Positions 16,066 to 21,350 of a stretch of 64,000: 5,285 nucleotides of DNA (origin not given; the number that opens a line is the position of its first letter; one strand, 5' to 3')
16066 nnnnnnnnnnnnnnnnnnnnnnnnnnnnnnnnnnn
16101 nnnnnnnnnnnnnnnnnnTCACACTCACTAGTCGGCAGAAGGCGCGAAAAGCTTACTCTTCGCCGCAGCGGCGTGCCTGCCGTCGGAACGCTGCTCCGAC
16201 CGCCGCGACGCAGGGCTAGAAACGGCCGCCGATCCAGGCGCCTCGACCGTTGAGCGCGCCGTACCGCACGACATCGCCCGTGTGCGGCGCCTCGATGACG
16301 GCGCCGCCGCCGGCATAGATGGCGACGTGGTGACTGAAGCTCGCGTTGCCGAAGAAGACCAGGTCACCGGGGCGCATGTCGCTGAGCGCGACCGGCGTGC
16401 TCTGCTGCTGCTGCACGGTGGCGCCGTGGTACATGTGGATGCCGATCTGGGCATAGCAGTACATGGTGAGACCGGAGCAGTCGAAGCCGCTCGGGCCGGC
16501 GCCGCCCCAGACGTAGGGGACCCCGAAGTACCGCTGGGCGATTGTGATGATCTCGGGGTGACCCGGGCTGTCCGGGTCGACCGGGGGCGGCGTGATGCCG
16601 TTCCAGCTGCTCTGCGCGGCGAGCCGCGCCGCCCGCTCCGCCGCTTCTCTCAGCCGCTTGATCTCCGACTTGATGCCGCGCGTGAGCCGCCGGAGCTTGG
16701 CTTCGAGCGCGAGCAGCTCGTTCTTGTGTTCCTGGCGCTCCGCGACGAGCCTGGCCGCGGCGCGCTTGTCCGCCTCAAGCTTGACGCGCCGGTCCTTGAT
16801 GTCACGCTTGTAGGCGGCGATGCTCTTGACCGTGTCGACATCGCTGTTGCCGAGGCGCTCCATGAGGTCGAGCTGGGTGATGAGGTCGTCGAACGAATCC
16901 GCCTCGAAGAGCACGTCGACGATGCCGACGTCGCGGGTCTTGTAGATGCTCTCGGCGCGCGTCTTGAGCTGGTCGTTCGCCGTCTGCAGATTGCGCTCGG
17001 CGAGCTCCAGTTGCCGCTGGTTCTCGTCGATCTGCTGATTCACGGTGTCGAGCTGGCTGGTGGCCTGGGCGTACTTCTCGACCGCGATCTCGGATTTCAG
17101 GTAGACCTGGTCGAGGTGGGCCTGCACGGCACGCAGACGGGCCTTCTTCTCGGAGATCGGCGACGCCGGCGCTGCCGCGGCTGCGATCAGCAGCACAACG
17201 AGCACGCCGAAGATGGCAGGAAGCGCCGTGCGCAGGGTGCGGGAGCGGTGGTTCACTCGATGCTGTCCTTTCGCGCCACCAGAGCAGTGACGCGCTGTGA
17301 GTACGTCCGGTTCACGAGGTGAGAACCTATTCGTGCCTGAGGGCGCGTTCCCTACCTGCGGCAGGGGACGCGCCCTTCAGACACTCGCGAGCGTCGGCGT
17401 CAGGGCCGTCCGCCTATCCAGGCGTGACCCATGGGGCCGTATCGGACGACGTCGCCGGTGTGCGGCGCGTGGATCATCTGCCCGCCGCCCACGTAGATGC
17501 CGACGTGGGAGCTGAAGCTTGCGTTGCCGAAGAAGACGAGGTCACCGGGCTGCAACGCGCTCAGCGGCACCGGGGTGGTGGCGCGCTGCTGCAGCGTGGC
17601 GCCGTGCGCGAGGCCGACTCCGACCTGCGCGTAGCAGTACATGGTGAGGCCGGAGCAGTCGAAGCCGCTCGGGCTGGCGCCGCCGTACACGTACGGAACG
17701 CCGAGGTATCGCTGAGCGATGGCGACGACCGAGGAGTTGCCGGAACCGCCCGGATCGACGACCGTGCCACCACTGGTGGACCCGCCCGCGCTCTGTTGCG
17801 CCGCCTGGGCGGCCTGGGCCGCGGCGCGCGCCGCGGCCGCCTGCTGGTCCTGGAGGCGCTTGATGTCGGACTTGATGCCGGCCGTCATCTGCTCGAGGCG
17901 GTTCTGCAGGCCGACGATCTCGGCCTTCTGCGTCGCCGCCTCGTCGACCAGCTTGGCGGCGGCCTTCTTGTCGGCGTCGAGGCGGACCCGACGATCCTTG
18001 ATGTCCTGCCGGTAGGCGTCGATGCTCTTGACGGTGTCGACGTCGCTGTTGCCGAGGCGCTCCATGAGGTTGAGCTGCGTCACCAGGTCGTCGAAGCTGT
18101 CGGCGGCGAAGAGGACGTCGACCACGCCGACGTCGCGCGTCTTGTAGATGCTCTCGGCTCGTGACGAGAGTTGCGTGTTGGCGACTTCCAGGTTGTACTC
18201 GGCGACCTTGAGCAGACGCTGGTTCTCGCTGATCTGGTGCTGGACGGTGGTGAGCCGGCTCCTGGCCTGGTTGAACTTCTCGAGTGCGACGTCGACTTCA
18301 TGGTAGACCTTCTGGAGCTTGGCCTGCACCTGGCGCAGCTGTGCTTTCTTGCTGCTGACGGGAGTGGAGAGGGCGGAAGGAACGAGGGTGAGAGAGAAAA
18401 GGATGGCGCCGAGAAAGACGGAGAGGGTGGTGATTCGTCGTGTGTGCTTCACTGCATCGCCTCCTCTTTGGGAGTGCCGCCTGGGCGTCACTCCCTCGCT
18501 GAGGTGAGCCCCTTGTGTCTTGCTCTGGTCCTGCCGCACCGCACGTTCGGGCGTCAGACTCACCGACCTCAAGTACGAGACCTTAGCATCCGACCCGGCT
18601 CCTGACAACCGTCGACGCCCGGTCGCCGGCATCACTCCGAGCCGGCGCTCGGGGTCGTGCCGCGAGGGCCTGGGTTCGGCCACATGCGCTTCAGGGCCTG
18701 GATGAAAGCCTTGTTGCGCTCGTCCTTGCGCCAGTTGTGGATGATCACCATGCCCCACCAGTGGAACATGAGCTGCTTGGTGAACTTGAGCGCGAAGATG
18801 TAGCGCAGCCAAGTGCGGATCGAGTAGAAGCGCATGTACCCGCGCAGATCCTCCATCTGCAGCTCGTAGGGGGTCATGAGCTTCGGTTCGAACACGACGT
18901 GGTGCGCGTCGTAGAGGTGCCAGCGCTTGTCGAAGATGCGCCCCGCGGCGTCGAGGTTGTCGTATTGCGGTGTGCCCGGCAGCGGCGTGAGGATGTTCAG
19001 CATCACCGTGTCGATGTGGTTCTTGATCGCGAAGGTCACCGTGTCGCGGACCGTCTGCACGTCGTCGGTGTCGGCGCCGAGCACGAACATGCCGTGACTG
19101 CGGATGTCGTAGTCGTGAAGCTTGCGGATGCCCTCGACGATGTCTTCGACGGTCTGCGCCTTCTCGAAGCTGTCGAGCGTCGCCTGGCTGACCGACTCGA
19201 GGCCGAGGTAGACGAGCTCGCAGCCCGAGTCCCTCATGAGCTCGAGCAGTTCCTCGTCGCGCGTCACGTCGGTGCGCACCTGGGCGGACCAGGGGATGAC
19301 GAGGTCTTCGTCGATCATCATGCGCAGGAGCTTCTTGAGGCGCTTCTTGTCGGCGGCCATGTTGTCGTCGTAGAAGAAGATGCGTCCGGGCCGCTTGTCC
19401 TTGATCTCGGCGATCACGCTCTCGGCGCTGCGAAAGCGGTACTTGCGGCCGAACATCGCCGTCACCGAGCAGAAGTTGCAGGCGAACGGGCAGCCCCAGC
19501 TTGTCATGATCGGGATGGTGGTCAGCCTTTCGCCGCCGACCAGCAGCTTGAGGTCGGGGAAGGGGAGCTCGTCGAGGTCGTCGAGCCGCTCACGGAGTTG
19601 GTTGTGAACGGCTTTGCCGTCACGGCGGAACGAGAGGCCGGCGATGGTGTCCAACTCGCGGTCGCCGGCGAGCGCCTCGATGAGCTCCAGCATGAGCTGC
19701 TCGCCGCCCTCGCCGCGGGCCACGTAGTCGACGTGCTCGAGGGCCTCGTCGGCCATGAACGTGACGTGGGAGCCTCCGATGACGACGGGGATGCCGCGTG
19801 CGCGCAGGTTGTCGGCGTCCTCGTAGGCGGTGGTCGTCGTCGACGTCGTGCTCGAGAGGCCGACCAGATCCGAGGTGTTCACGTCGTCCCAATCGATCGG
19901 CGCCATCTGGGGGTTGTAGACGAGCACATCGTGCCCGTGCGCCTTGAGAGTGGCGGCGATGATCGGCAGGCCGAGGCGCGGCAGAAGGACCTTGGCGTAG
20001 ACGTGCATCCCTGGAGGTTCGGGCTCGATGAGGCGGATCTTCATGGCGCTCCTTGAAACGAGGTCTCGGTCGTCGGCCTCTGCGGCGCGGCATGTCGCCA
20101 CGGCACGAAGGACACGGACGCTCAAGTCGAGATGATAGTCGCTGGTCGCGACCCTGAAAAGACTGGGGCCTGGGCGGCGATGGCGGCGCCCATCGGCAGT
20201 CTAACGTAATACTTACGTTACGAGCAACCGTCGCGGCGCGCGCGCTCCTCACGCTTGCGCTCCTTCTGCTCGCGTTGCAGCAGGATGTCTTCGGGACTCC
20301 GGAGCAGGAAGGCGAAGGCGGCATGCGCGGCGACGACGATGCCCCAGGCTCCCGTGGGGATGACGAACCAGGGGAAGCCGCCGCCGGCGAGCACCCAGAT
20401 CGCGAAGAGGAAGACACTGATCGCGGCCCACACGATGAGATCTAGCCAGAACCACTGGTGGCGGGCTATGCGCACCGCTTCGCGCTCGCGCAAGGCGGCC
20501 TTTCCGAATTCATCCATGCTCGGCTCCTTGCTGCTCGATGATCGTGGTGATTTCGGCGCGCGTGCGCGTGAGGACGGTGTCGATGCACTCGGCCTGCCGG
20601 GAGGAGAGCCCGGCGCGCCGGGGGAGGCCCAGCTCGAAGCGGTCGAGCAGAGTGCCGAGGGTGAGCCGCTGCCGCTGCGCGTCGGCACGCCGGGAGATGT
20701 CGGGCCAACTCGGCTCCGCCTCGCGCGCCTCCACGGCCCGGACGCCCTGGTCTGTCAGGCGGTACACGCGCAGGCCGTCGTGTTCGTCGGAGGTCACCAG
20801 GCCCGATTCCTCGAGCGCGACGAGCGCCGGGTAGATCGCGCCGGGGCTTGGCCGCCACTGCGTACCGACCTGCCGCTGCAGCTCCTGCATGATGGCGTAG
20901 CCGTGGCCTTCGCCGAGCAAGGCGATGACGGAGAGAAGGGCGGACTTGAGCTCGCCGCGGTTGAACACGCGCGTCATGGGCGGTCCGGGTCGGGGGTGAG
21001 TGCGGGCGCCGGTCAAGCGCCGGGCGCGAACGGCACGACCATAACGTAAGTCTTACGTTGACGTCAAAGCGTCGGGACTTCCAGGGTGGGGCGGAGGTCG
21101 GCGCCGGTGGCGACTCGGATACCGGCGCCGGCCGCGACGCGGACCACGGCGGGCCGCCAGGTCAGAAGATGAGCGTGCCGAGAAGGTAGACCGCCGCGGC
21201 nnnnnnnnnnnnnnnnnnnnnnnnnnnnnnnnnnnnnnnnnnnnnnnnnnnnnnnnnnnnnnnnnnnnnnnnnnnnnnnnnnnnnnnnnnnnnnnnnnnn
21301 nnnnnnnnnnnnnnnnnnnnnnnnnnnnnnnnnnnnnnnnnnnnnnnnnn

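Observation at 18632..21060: PadR-2TM operon with two copies of the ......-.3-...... palindrome, one of them in the promoter region of a B12-binding radical SAM gene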

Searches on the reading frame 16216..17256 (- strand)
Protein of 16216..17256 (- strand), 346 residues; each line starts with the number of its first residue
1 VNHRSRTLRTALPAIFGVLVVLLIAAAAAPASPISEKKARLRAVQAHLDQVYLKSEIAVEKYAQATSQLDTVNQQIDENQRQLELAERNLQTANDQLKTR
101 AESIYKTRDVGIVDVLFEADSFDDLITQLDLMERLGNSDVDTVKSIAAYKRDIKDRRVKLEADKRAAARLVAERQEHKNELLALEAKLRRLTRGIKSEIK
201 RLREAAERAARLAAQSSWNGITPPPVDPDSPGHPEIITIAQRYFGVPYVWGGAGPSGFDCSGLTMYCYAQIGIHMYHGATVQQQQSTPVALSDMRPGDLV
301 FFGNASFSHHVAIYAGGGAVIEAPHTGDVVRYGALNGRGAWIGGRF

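Call 61: search_protein_families(library=pfam, proteins=[window:16216-17256:-], max_evalue=0.01)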
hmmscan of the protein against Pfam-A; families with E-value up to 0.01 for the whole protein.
window:16216-17256:- (346 aa): 3 families
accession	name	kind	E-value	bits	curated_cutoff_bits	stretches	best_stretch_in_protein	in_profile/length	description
PF00877.26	NLPC_P60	-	5.3e-25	87.9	23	1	245-338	1-94/105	NlpC/P60 family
PF24568.1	CC_PcsB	-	6.3e-09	36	27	1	87-154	5-73/75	Peptidoglycan hydrolase PcsB, coiled-coil domain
PF13166.12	AAA_13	-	0.0085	15.3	36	0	44-215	288-452/713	AAA domain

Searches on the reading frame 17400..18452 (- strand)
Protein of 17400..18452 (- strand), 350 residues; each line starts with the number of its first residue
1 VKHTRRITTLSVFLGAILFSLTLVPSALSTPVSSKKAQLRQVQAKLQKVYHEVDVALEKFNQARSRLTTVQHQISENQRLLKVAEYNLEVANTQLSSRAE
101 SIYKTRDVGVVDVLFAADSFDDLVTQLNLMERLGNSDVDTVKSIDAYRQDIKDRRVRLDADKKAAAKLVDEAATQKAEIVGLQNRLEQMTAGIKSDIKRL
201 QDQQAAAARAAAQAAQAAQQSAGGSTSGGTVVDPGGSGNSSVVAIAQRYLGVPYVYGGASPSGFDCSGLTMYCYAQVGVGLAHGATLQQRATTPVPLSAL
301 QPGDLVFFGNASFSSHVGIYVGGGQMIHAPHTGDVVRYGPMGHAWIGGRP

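Call 61: search_protein_families(library=pfam, proteins=[window:17400-18452:-], max_evalue=0.01)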
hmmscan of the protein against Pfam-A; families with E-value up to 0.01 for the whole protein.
window:17400-18452:- (350 aa): 4 families
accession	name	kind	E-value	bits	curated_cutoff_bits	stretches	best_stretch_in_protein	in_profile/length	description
PF00877.26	NLPC_P60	-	7.5e-28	97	23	1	251-341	1-91/105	NlpC/P60 family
PF24568.1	CC_PcsB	-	7.8e-07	29.3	27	1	87-152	7-73/75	Peptidoglycan hydrolase PcsB, coiled-coil domain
PF05708.18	Peptidase_C92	-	0.0074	16.8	27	0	240-291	82-135/166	Permuted papain-like amidase enzyme, YaeF/YiiX, C92 family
PF04791.21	LMBR1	-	0.0078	15.6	31.9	1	32-173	193-303/510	LMBR1-like membrane protein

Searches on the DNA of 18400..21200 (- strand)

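Call 29: search_rna_families(source=window, start=18400, end=21200, threshold=evalue, max_evalue=1)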
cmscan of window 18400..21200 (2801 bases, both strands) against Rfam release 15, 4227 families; matches with E-value up to 1: 1.
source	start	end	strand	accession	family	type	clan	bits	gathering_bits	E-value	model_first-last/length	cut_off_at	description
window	19775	19853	+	RF01059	mir-598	Gene; miRNA;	-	23.1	69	0.12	1-80/80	no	mir-598 microRNA precursor family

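Call 35: search_rna_families(source=L040, start=5400, end=5900, threshold=evalue, max_evalue=1)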
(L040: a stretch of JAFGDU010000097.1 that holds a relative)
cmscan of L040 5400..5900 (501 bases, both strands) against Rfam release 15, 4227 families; matches with E-value up to 1: 1.
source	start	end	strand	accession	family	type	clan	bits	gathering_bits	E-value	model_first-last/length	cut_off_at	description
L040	5654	5682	+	RF00180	REN-SRE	Cis-reg;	-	14.8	41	0.55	1-27/37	no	Renin stability regulatory element (REN-SRE)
